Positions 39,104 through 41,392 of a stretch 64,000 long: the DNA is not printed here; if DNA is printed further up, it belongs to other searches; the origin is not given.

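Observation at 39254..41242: Apparent GlmM::GlmU-acetyltransferase fusion lacking the uridylyltransferase domain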

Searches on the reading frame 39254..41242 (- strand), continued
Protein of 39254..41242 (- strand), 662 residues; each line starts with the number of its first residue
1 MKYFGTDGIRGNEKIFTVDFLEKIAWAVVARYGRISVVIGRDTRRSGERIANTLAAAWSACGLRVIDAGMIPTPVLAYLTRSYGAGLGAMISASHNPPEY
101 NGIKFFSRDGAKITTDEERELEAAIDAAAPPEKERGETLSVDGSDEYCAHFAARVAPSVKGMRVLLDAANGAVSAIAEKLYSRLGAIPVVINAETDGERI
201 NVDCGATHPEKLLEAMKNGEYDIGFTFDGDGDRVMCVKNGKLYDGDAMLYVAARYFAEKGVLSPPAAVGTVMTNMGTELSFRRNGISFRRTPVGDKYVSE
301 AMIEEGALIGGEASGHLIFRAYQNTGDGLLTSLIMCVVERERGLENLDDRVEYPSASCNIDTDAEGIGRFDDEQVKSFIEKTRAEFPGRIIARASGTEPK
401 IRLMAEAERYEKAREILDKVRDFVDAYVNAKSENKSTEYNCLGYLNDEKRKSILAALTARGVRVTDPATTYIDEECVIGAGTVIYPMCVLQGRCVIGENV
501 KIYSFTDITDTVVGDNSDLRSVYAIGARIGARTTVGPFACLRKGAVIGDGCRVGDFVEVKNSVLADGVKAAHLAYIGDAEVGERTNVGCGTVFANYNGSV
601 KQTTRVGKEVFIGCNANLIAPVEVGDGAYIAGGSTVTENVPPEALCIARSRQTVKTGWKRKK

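Call 17: search_protein_families(library=ncbifam, proteins=[P0036, P0045, P0049, P0042, P0066, P0024, P0014], max_evalue=1e-20)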
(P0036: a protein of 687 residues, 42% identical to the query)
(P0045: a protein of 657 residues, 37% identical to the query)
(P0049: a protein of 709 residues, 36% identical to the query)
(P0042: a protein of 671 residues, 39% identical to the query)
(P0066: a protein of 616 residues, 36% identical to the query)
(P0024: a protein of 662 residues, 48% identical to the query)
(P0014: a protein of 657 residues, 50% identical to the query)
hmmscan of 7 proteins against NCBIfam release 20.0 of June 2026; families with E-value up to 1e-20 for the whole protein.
P0036 (687 aa): 16 families
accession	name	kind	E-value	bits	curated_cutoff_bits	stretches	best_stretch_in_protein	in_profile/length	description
TIGR01455.1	glmM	equivalog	3.5e-142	474.2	447.55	1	255-682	1-441/442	phosphoglucosamine mutase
TIGR03990.1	Arch_GlmM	equivalog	1.3e-100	337.4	439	1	253-680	2-443/444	phosphoglucosamine mutase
NF010934.1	PRK14354.1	equivalog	2e-78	263.9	450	1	20-241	223-444/447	bifunctional UDP-N-acetylglucosamine diphosphorylase/glucosamine-1-phosphate N-acetyltransferase GlmU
TIGR01173.1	glmU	equivalog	2e-73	247.7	366.85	1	23-244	226-448/452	bifunctional UDP-N-acetylglucosamine diphosphorylase/glucosamine-1-phosphate N-acetyltransferase GlmU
NF010940.0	PRK14360.1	equivalog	1.2e-67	228.5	602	1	11-244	216-447/452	bifunctional UDP-N-acetylglucosamine diphosphorylase/glucosamine-1-phosphate N-acetyltransferase GlmU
NF010935.0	PRK14355.1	equivalog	5.1e-65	219.9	718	1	20-241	229-451/459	bifunctional UDP-N-acetylglucosamine diphosphorylase/glucosamine-1-phosphate N-acetyltransferase GlmU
NF010937.0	PRK14357.1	equivalog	6.9e-65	219.7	658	1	21-243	217-439/448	bifunctional UDP-N-acetylglucosamine diphosphorylase/glucosamine-1-phosphate N-acetyltransferase GlmU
NF010936.0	PRK14356.1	equivalog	2.1e-60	205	666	1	20-243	230-454/456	bifunctional UDP-N-acetylglucosamine diphosphorylase/glucosamine-1-phosphate N-acetyltransferase GlmU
NF010932.0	PRK14352.1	equivalog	4.5e-59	200.4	611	1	25-241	239-455/488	bifunctional UDP-N-acetylglucosamine diphosphorylase/glucosamine-1-phosphate N-acetyltransferase GlmU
NF007088.0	PRK09542.1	equivalog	1e-58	199.4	618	1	259-682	16-454/456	phosphomannomutase/phosphoglucomutase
NF010933.0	PRK14353.1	equivalog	8.6e-55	186.1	505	1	57-249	260-442/453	bifunctional UDP-N-acetylglucosamine diphosphorylase/glucosamine-1-phosphate N-acetyltransferase GlmU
NF010938.0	PRK14358.1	equivalog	4.4e-54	183.8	500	1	21-242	232-454/481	bifunctional N-acetylglucosamine-1-phosphate uridyltransferase/glucosamine-1-phosphate acetyltransferase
NF006986.0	PRK09451.1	equivalog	1.5e-52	179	725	1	33-243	239-450/456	bifunctional UDP-N-acetylglucosamine diphosphorylase/glucosamine-1-phosphate N-acetyltransferase GlmU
NF010939.0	PRK14359.1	equivalog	1.2e-45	155.9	592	1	24-242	224-422/430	bifunctional UDP-N-acetylglucosamine diphosphorylase/glucosamine-1-phosphate N-acetyltransferase GlmU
NF011943.0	PRK15414.1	subfamily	6.8e-41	140.7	801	1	256-666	8-438/456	phosphomannomutase CpsG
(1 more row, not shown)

P0045 (657 aa): 16 families
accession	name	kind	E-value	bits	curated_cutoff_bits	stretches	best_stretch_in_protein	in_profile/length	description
TIGR01455.1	glmM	equivalog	1.9e-131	438.8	447.55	1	227-653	1-441/442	phosphoglucosamine mutase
TIGR03990.1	Arch_GlmM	equivalog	3.2e-101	339.4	439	1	224-651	1-443/444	phosphoglucosamine mutase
NF010934.1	PRK14354.1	equivalog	4.2e-73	246.4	450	1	8-214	239-445/447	bifunctional UDP-N-acetylglucosamine diphosphorylase/glucosamine-1-phosphate N-acetyltransferase GlmU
TIGR01173.1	glmU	equivalog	3.4e-69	233.8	366.85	1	8-217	239-449/452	bifunctional UDP-N-acetylglucosamine diphosphorylase/glucosamine-1-phosphate N-acetyltransferase GlmU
NF010940.0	PRK14360.1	equivalog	1.7e-63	214.8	602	1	12-216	243-447/452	bifunctional UDP-N-acetylglucosamine diphosphorylase/glucosamine-1-phosphate N-acetyltransferase GlmU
NF010935.0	PRK14355.1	equivalog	2.4e-59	201.2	718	1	8-214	245-452/459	bifunctional UDP-N-acetylglucosamine diphosphorylase/glucosamine-1-phosphate N-acetyltransferase GlmU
NF010937.0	PRK14357.1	equivalog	7.5e-59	199.8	658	1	4-216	228-440/448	bifunctional UDP-N-acetylglucosamine diphosphorylase/glucosamine-1-phosphate N-acetyltransferase GlmU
NF010932.0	PRK14352.1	equivalog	6.6e-58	196.5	611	1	7-213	249-455/488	bifunctional UDP-N-acetylglucosamine diphosphorylase/glucosamine-1-phosphate N-acetyltransferase GlmU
NF007088.0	PRK09542.1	equivalog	1e-55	189.6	618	1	231-653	16-454/456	phosphomannomutase/phosphoglucomutase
NF010936.0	PRK14356.1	equivalog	1.4e-51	175.9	666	1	5-215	243-454/456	bifunctional UDP-N-acetylglucosamine diphosphorylase/glucosamine-1-phosphate N-acetyltransferase GlmU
NF010938.0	PRK14358.1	equivalog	2.1e-51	175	500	1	9-210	248-450/481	bifunctional N-acetylglucosamine-1-phosphate uridyltransferase/glucosamine-1-phosphate acetyltransferase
NF010933.0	PRK14353.1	equivalog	3.4e-51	174.3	505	1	35-222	266-443/453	bifunctional UDP-N-acetylglucosamine diphosphorylase/glucosamine-1-phosphate N-acetyltransferase GlmU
NF046027.1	PhglucPhmanMutPgmG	equivalog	5.5e-50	170.3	600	1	220-650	3-448/460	phosphoglucomutase/phosphomannomutase PgmG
NF006986.0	PRK09451.1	equivalog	4.3e-48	164.3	725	1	15-219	249-454/456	bifunctional UDP-N-acetylglucosamine diphosphorylase/glucosamine-1-phosphate N-acetyltransferase GlmU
NF010939.0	PRK14359.1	equivalog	1.3e-43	149.3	592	1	45-214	255-422/430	bifunctional UDP-N-acetylglucosamine diphosphorylase/glucosamine-1-phosphate N-acetyltransferase GlmU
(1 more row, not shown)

P0049 (709 aa): 17 families
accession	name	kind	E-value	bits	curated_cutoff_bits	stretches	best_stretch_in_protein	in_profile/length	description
TIGR01455.1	glmM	equivalog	3.1e-126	421.6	447.55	1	271-695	1-436/442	phosphoglucosamine mutase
TIGR03990.1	Arch_GlmM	equivalog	7.5e-93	311.8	439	1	269-696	2-441/444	phosphoglucosamine mutase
NF010934.1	PRK14354.1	equivalog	1.1e-75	254.8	450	1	44-256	231-443/447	bifunctional UDP-N-acetylglucosamine diphosphorylase/glucosamine-1-phosphate N-acetyltransferase GlmU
TIGR01173.1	glmU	equivalog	2.2e-68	231.2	366.85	1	43-259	230-447/452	bifunctional UDP-N-acetylglucosamine diphosphorylase/glucosamine-1-phosphate N-acetyltransferase GlmU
NF010940.0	PRK14360.1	equivalog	2.3e-61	207.7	602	1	24-259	213-446/452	bifunctional UDP-N-acetylglucosamine diphosphorylase/glucosamine-1-phosphate N-acetyltransferase GlmU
NF010937.0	PRK14357.1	equivalog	4.2e-58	197.3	658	1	45-258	225-438/448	bifunctional UDP-N-acetylglucosamine diphosphorylase/glucosamine-1-phosphate N-acetyltransferase GlmU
NF010932.0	PRK14352.1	equivalog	6e-58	196.7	611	1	49-252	247-450/488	bifunctional UDP-N-acetylglucosamine diphosphorylase/glucosamine-1-phosphate N-acetyltransferase GlmU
NF010935.0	PRK14355.1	equivalog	6.2e-56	189.9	718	1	45-255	238-449/459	bifunctional UDP-N-acetylglucosamine diphosphorylase/glucosamine-1-phosphate N-acetyltransferase GlmU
NF010936.0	PRK14356.1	equivalog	9.7e-55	186.3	666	1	44-255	238-450/456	bifunctional UDP-N-acetylglucosamine diphosphorylase/glucosamine-1-phosphate N-acetyltransferase GlmU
NF010933.0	PRK14353.1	equivalog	4.2e-49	167.4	505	1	113-268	289-445/453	bifunctional UDP-N-acetylglucosamine diphosphorylase/glucosamine-1-phosphate N-acetyltransferase GlmU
NF010939.0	PRK14359.1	equivalog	1.2e-45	156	592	1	16-257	187-421/430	bifunctional UDP-N-acetylglucosamine diphosphorylase/glucosamine-1-phosphate N-acetyltransferase GlmU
NF010938.0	PRK14358.1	equivalog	2.9e-45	154.7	500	1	44-252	239-448/481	bifunctional N-acetylglucosamine-1-phosphate uridyltransferase/glucosamine-1-phosphate acetyltransferase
NF007088.0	PRK09542.1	equivalog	2.1e-44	152.3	618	1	276-696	17-450/456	phosphomannomutase/phosphoglucomutase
NF006986.0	PRK09451.1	equivalog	1.6e-43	149.2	725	1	54-255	244-446/456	bifunctional UDP-N-acetylglucosamine diphosphorylase/glucosamine-1-phosphate N-acetyltransferase GlmU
NF046027.1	PhglucPhmanMutPgmG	equivalog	1.5e-39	135.9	600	1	276-668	15-403/460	phosphoglucomutase/phosphomannomutase PgmG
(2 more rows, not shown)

P0042 (671 aa): 17 families
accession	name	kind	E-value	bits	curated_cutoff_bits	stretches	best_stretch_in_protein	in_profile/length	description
TIGR01455.1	glmM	equivalog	4.3e-126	421.2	447.55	1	238-661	1-437/442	phosphoglucosamine mutase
TIGR03990.1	Arch_GlmM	equivalog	1.9e-89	300.6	439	1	236-660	2-440/444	phosphoglucosamine mutase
NF010934.1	PRK14354.1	equivalog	3.8e-73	246.5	450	1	14-224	234-444/447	bifunctional UDP-N-acetylglucosamine diphosphorylase/glucosamine-1-phosphate N-acetyltransferase GlmU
TIGR01173.1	glmU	equivalog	2.1e-71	241.1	366.85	1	5-226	222-447/452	bifunctional UDP-N-acetylglucosamine diphosphorylase/glucosamine-1-phosphate N-acetyltransferase GlmU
NF010940.0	PRK14360.1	equivalog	7.8e-65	219.2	602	1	4-226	221-446/452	bifunctional UDP-N-acetylglucosamine diphosphorylase/glucosamine-1-phosphate N-acetyltransferase GlmU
NF010932.0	PRK14352.1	equivalog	8.4e-60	202.8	611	1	13-222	244-453/488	bifunctional UDP-N-acetylglucosamine diphosphorylase/glucosamine-1-phosphate N-acetyltransferase GlmU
NF007088.0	PRK09542.1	equivalog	1.6e-57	195.6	618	1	241-660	15-449/456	phosphomannomutase/phosphoglucomutase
NF010937.0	PRK14357.1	equivalog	1.7e-57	195.3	658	1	10-224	223-437/448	bifunctional UDP-N-acetylglucosamine diphosphorylase/glucosamine-1-phosphate N-acetyltransferase GlmU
NF010935.0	PRK14355.1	equivalog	2e-56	191.6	718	1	15-224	241-451/459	bifunctional UDP-N-acetylglucosamine diphosphorylase/glucosamine-1-phosphate N-acetyltransferase GlmU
NF006986.0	PRK09451.1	equivalog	4.2e-54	184.1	725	1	17-223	240-447/456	bifunctional UDP-N-acetylglucosamine diphosphorylase/glucosamine-1-phosphate N-acetyltransferase GlmU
NF010936.0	PRK14356.1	equivalog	1.9e-53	182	666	1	14-225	241-453/456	bifunctional UDP-N-acetylglucosamine diphosphorylase/glucosamine-1-phosphate N-acetyltransferase GlmU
NF010933.0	PRK14353.1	equivalog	5.4e-53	180.2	505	1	46-227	266-437/453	bifunctional UDP-N-acetylglucosamine diphosphorylase/glucosamine-1-phosphate N-acetyltransferase GlmU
NF010938.0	PRK14358.1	equivalog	2.7e-44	151.5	500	1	17-220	245-449/481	bifunctional N-acetylglucosamine-1-phosphate uridyltransferase/glucosamine-1-phosphate acetyltransferase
NF010939.0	PRK14359.1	equivalog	5.4e-43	147.2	592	1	5-224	219-421/430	bifunctional UDP-N-acetylglucosamine diphosphorylase/glucosamine-1-phosphate N-acetyltransferase GlmU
NF046027.1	PhglucPhmanMutPgmG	equivalog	3.4e-42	144.7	600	1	242-587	14-362/460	phosphoglucomutase/phosphomannomutase PgmG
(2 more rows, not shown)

P0066 (616 aa): 17 families
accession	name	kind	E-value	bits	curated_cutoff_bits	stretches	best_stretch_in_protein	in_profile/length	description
TIGR01455.1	glmM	equivalog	9.3e-104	347.6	447.55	1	200-612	1-440/442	phosphoglucosamine mutase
TIGR03990.1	Arch_GlmM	equivalog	1e-85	288.3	439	1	198-611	2-443/444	phosphoglucosamine mutase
NF010934.1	PRK14354.1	equivalog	2e-64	217.8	450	1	3-182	262-442/447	bifunctional UDP-N-acetylglucosamine diphosphorylase/glucosamine-1-phosphate N-acetyltransferase GlmU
TIGR01173.1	glmU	equivalog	1.8e-62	211.6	366.85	1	3-182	262-443/452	bifunctional UDP-N-acetylglucosamine diphosphorylase/glucosamine-1-phosphate N-acetyltransferase GlmU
NF010933.0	PRK14353.1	equivalog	4.3e-55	187.1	505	1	49-189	299-439/453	bifunctional UDP-N-acetylglucosamine diphosphorylase/glucosamine-1-phosphate N-acetyltransferase GlmU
NF010937.0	PRK14357.1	equivalog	7.1e-54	183.4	658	1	3-183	255-436/448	bifunctional UDP-N-acetylglucosamine diphosphorylase/glucosamine-1-phosphate N-acetyltransferase GlmU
NF010935.0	PRK14355.1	equivalog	3.1e-52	177.7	718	1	3-182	268-449/459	bifunctional UDP-N-acetylglucosamine diphosphorylase/glucosamine-1-phosphate N-acetyltransferase GlmU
NF010932.0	PRK14352.1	equivalog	7.3e-51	173.3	611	1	3-178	273-449/488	bifunctional UDP-N-acetylglucosamine diphosphorylase/glucosamine-1-phosphate N-acetyltransferase GlmU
NF006986.0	PRK09451.1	equivalog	1.2e-50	172.7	725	1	4-181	272-445/456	bifunctional UDP-N-acetylglucosamine diphosphorylase/glucosamine-1-phosphate N-acetyltransferase GlmU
NF010940.0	PRK14360.1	equivalog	4.1e-49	167.3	602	1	3-184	262-444/452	bifunctional UDP-N-acetylglucosamine diphosphorylase/glucosamine-1-phosphate N-acetyltransferase GlmU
NF010936.0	PRK14356.1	equivalog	1.8e-48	165.6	666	1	3-180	269-448/456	bifunctional UDP-N-acetylglucosamine diphosphorylase/glucosamine-1-phosphate N-acetyltransferase GlmU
NF010939.0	PRK14359.1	equivalog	1e-47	162.7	592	1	5-193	249-427/430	bifunctional UDP-N-acetylglucosamine diphosphorylase/glucosamine-1-phosphate N-acetyltransferase GlmU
NF007088.0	PRK09542.1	equivalog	4.4e-44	151.2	618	1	204-612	16-453/456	phosphomannomutase/phosphoglucomutase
NF010938.0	PRK14358.1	equivalog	3e-39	134.9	500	1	17-182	290-451/481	bifunctional N-acetylglucosamine-1-phosphate uridyltransferase/glucosamine-1-phosphate acetyltransferase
NF046027.1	PhglucPhmanMutPgmG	equivalog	1.4e-28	99.8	600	1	204-553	14-381/460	phosphoglucomutase/phosphomannomutase PgmG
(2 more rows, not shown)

P0024 (662 aa): 16 families
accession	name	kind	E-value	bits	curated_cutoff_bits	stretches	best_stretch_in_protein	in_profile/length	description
TIGR01455.1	glmM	equivalog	3.4e-113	378.7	447.55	1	4-424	1-439/442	phosphoglucosamine mutase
TIGR03990.1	Arch_GlmM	equivalog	6.8e-84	282.3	439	1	3-423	3-442/444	phosphoglucosamine mutase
NF010934.1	PRK14354.1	equivalog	6.8e-74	249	450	1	456-657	242-443/447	bifunctional UDP-N-acetylglucosamine diphosphorylase/glucosamine-1-phosphate N-acetyltransferase GlmU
TIGR01173.1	glmU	equivalog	3.4e-70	237.1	366.85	1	449-659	235-446/452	bifunctional UDP-N-acetylglucosamine diphosphorylase/glucosamine-1-phosphate N-acetyltransferase GlmU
NF010932.0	PRK14352.1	equivalog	1.1e-63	215.6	611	1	456-657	253-454/488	bifunctional UDP-N-acetylglucosamine diphosphorylase/glucosamine-1-phosphate N-acetyltransferase GlmU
NF010937.0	PRK14357.1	equivalog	4.2e-61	207.2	658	1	452-654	231-433/448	bifunctional UDP-N-acetylglucosamine diphosphorylase/glucosamine-1-phosphate N-acetyltransferase GlmU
NF010936.0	PRK14356.1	equivalog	1.2e-58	199.1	666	1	455-660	248-454/456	bifunctional UDP-N-acetylglucosamine diphosphorylase/glucosamine-1-phosphate N-acetyltransferase GlmU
NF010935.0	PRK14355.1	equivalog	1.3e-58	198.7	718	1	458-656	250-449/459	bifunctional UDP-N-acetylglucosamine diphosphorylase/glucosamine-1-phosphate N-acetyltransferase GlmU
NF010933.0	PRK14353.1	equivalog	2.5e-57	194.5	505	1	452-660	244-436/453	bifunctional UDP-N-acetylglucosamine diphosphorylase/glucosamine-1-phosphate N-acetyltransferase GlmU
NF010940.0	PRK14360.1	equivalog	5.1e-53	180.2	602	1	456-657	242-443/452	bifunctional UDP-N-acetylglucosamine diphosphorylase/glucosamine-1-phosphate N-acetyltransferase GlmU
NF010938.0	PRK14358.1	equivalog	7.2e-53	179.8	500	1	459-657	253-452/481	bifunctional N-acetylglucosamine-1-phosphate uridyltransferase/glucosamine-1-phosphate acetyltransferase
NF006986.0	PRK09451.1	equivalog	1.6e-44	152.5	725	1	449-656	238-446/456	bifunctional UDP-N-acetylglucosamine diphosphorylase/glucosamine-1-phosphate N-acetyltransferase GlmU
NF007088.0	PRK09542.1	equivalog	7.3e-42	143.9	618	1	23-426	36-454/456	phosphomannomutase/phosphoglucomutase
NF010939.0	PRK14359.1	equivalog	3.9e-41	141.1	592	1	457-657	240-420/430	bifunctional UDP-N-acetylglucosamine diphosphorylase/glucosamine-1-phosphate N-acetyltransferase GlmU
NF046027.1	PhglucPhmanMutPgmG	equivalog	9.2e-35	120.2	600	1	23-377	34-391/460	phosphoglucomutase/phosphomannomutase PgmG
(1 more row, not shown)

P0014 (657 aa): 16 families
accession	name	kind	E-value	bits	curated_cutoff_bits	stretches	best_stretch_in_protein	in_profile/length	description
TIGR01455.1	glmM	equivalog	1.2e-99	334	447.55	1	3-424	1-441/442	phosphoglucosamine mutase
NF010934.1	PRK14354.1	equivalog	8.1e-73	245.4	450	1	454-654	242-442/447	bifunctional UDP-N-acetylglucosamine diphosphorylase/glucosamine-1-phosphate N-acetyltransferase GlmU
TIGR03990.1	Arch_GlmM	equivalog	2.4e-72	244.2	439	1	3-422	4-443/444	phosphoglucosamine mutase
TIGR01173.1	glmU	equivalog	4.4e-70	236.8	366.85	1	450-655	238-444/452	bifunctional UDP-N-acetylglucosamine diphosphorylase/glucosamine-1-phosphate N-acetyltransferase GlmU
NF010932.0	PRK14352.1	equivalog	1.6e-64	218.4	611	1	454-654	253-453/488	bifunctional UDP-N-acetylglucosamine diphosphorylase/glucosamine-1-phosphate N-acetyltransferase GlmU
NF010937.0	PRK14357.1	equivalog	5.3e-61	206.9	658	1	418-654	200-435/448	bifunctional UDP-N-acetylglucosamine diphosphorylase/glucosamine-1-phosphate N-acetyltransferase GlmU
NF010936.0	PRK14356.1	equivalog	1e-58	199.4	666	1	454-656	249-452/456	bifunctional UDP-N-acetylglucosamine diphosphorylase/glucosamine-1-phosphate N-acetyltransferase GlmU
NF010935.0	PRK14355.1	equivalog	2.6e-57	194.5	718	1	455-654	249-449/459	bifunctional UDP-N-acetylglucosamine diphosphorylase/glucosamine-1-phosphate N-acetyltransferase GlmU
NF010933.0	PRK14353.1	equivalog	6.9e-57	193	505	1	426-655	221-433/453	bifunctional UDP-N-acetylglucosamine diphosphorylase/glucosamine-1-phosphate N-acetyltransferase GlmU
NF010938.0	PRK14358.1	equivalog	2.4e-55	188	500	1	455-652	251-449/481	bifunctional N-acetylglucosamine-1-phosphate uridyltransferase/glucosamine-1-phosphate acetyltransferase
NF010940.0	PRK14360.1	equivalog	1.2e-54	185.6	602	1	455-655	243-443/452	bifunctional UDP-N-acetylglucosamine diphosphorylase/glucosamine-1-phosphate N-acetyltransferase GlmU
NF006986.0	PRK09451.1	equivalog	7.5e-48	163.5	725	1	431-653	223-445/456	bifunctional UDP-N-acetylglucosamine diphosphorylase/glucosamine-1-phosphate N-acetyltransferase GlmU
NF010939.0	PRK14359.1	equivalog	7e-44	150.1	592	1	454-654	239-419/430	bifunctional UDP-N-acetylglucosamine diphosphorylase/glucosamine-1-phosphate N-acetyltransferase GlmU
NF046027.1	PhglucPhmanMutPgmG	equivalog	3.5e-25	88.6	600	1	25-320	36-332/460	phosphoglucomutase/phosphomannomutase PgmG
TIGR03992.1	Arch_glmU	subfamily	2.4e-23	82.7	292.1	0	511-595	250-336/393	bifunctional sugar-1-phosphate nucleotidylyltransferase/acetyltransferase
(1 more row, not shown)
